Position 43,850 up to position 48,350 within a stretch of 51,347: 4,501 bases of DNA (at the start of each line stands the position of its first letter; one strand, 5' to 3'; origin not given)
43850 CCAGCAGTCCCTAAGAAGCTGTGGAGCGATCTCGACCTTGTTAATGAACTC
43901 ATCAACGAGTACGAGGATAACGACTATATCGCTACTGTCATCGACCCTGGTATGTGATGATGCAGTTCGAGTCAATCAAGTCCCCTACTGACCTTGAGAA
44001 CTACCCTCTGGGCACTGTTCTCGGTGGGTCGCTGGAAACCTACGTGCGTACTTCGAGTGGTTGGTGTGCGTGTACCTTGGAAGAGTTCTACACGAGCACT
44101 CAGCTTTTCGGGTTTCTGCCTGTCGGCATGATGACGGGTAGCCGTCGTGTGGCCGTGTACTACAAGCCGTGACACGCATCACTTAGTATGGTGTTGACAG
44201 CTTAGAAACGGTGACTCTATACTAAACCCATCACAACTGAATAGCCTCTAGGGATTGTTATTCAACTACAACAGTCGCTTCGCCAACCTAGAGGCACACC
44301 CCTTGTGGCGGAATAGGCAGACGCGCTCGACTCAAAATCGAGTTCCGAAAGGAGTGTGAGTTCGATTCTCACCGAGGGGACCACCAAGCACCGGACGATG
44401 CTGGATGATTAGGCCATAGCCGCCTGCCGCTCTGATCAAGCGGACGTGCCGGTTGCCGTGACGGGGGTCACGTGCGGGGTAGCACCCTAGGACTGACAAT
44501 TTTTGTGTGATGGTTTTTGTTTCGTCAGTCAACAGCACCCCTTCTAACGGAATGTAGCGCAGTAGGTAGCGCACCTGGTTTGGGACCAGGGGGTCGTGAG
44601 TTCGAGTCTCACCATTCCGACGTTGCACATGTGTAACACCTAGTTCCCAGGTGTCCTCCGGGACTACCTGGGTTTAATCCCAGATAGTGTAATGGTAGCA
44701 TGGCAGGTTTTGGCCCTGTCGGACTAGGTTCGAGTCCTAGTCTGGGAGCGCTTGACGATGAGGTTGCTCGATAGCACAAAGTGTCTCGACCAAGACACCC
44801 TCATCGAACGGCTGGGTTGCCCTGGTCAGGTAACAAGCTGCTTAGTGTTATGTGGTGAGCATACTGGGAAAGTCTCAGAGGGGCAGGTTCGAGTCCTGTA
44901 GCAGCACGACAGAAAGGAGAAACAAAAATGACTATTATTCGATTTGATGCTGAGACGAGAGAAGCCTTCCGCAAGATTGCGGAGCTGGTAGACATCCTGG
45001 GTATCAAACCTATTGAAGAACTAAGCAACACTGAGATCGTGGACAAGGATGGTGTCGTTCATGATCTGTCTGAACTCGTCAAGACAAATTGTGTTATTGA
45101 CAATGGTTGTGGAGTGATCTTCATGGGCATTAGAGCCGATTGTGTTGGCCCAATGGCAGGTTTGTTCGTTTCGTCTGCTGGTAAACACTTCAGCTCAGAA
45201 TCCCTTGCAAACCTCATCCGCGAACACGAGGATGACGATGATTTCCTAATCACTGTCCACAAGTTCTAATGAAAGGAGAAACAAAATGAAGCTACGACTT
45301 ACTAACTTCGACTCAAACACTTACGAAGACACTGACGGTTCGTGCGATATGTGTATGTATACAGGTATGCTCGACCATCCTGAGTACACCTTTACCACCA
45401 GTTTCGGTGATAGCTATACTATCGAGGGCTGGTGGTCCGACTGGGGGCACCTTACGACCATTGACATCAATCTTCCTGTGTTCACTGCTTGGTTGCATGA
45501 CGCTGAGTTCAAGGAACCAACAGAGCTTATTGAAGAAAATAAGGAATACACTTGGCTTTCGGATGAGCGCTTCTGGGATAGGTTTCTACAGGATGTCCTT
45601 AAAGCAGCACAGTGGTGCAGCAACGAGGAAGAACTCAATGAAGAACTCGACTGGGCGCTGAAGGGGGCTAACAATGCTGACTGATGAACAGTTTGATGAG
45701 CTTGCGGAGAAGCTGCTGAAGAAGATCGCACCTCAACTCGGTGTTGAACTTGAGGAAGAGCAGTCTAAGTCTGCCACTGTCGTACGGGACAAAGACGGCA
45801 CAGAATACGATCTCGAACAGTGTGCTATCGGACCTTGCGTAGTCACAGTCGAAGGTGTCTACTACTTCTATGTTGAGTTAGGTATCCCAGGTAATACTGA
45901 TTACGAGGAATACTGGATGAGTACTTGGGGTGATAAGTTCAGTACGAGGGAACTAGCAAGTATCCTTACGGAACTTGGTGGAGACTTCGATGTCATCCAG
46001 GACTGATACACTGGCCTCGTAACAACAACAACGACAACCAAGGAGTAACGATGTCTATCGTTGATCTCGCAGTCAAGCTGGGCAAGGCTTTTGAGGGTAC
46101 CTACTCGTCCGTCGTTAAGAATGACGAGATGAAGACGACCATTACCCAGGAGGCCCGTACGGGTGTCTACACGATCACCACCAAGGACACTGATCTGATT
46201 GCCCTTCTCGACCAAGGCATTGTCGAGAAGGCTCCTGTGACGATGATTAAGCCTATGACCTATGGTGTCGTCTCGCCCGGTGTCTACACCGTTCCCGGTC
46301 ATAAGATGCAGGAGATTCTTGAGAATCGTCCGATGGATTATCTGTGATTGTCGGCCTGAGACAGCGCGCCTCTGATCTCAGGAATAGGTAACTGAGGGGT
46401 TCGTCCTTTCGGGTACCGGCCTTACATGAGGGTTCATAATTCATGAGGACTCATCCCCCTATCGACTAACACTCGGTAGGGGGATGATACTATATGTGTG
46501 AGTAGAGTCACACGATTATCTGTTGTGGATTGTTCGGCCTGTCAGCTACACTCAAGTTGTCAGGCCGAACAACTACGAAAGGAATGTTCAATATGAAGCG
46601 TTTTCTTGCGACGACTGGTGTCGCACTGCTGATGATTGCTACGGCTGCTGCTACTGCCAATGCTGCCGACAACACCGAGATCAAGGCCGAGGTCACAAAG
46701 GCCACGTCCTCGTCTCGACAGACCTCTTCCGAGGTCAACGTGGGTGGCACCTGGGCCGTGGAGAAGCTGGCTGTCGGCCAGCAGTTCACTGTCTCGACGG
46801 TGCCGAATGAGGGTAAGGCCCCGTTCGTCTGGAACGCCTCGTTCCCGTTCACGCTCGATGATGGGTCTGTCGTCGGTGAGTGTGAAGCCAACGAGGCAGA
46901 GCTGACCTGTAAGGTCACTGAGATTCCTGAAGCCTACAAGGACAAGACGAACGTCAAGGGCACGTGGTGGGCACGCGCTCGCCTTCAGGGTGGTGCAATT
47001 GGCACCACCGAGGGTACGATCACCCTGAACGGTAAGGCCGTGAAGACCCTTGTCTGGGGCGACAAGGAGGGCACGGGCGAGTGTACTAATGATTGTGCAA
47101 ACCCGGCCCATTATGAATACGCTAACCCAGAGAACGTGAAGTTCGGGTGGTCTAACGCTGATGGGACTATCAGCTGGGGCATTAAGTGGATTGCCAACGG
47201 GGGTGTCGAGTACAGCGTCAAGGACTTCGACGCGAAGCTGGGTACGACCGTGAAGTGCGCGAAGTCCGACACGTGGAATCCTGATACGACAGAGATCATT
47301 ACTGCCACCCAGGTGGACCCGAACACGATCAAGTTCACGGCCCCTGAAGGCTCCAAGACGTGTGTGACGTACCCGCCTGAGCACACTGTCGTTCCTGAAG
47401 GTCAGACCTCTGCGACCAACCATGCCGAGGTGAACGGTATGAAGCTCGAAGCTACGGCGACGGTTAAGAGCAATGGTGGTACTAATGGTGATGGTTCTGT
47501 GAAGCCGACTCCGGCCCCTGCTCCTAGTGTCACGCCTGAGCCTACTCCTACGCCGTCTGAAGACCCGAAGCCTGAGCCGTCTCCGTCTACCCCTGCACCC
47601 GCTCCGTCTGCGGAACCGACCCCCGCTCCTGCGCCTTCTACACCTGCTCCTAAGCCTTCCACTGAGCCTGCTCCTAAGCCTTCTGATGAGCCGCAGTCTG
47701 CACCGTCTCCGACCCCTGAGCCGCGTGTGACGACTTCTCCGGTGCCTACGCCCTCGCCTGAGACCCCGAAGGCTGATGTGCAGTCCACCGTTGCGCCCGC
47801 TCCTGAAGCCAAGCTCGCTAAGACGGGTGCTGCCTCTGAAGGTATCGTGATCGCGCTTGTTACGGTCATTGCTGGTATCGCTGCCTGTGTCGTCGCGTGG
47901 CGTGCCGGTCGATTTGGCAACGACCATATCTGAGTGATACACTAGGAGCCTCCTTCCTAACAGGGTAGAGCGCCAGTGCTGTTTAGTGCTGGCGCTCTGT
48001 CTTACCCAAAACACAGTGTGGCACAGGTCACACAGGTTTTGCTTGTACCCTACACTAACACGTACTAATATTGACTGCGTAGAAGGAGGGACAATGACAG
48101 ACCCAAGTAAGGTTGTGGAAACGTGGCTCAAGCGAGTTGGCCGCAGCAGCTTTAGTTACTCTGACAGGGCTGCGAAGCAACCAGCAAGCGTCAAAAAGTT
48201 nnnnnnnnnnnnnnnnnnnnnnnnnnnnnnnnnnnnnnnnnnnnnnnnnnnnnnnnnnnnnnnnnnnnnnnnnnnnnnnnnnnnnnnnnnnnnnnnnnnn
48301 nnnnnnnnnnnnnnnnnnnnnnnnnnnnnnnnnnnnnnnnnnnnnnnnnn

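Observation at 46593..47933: Phage-encoded LAXTG sortase-substrate surface protein with a Pro-rich stalk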

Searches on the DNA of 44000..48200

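Call 69: search_rna_families(source=window, start=44000, end=48200, threshold=evalue, max_evalue=1)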
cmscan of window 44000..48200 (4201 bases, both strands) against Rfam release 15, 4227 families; matches with E-value up to 1: 6.
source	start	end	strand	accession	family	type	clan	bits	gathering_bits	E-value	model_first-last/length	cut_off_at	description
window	44548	44620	+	RF00005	tRNA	Gene; tRNA;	CL00001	71.5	29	7.8e-15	1-71/71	no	tRNA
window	44678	44748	+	RF00005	tRNA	Gene; tRNA;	CL00001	59.8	29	1.4e-11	1-71/71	no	tRNA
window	44299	44380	+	RF00005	tRNA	Gene; tRNA;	CL00001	54.8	29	3.1e-10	1-71/71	no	tRNA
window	46526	46577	+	RF03462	mir-4677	Gene; miRNA;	-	26.8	80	0.017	1-59/59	no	mir-4677 microRNA precursor family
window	44299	44381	-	RF04354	Plastid-ycf2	Cis-reg;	-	21.3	65.7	0.57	1-75/75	no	Plastid-ycf2 5UTR RNA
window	48127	48166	+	RF01232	snoR442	Gene; snRNA; snoRNA; CD-box;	-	21.1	50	0.26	1-46/46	no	Small nucleolar RNA R442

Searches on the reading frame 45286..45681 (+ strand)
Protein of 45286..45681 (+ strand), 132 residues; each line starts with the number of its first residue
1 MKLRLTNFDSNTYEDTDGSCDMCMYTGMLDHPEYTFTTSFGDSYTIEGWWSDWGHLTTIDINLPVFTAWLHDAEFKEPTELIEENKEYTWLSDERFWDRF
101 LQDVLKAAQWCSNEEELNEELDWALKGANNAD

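Call 23: search_protein_families(library=pfam, proteins=[window:45286-45681:+], max_evalue=0.01)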
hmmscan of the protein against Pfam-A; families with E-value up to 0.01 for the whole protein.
window:45286-45681:+ (132 aa): 0 families

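Call 24: search_protein_families(library=phrogs, proteins=[window:45286-45681:+], max_evalue=0.001)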
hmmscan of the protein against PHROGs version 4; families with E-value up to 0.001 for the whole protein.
window:45286-45681:+ (132 aa): 1 family
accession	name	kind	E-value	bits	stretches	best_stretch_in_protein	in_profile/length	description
phrog_1691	-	unknown function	2e-14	54.6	1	1-93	1-91/102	-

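Call 115: search_protein_families(library=padloc, proteins=[window:45286-45681:+], max_evalue=0.01)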
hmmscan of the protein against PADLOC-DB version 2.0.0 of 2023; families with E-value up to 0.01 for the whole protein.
window:45286-45681:+ (132 aa): 0 families
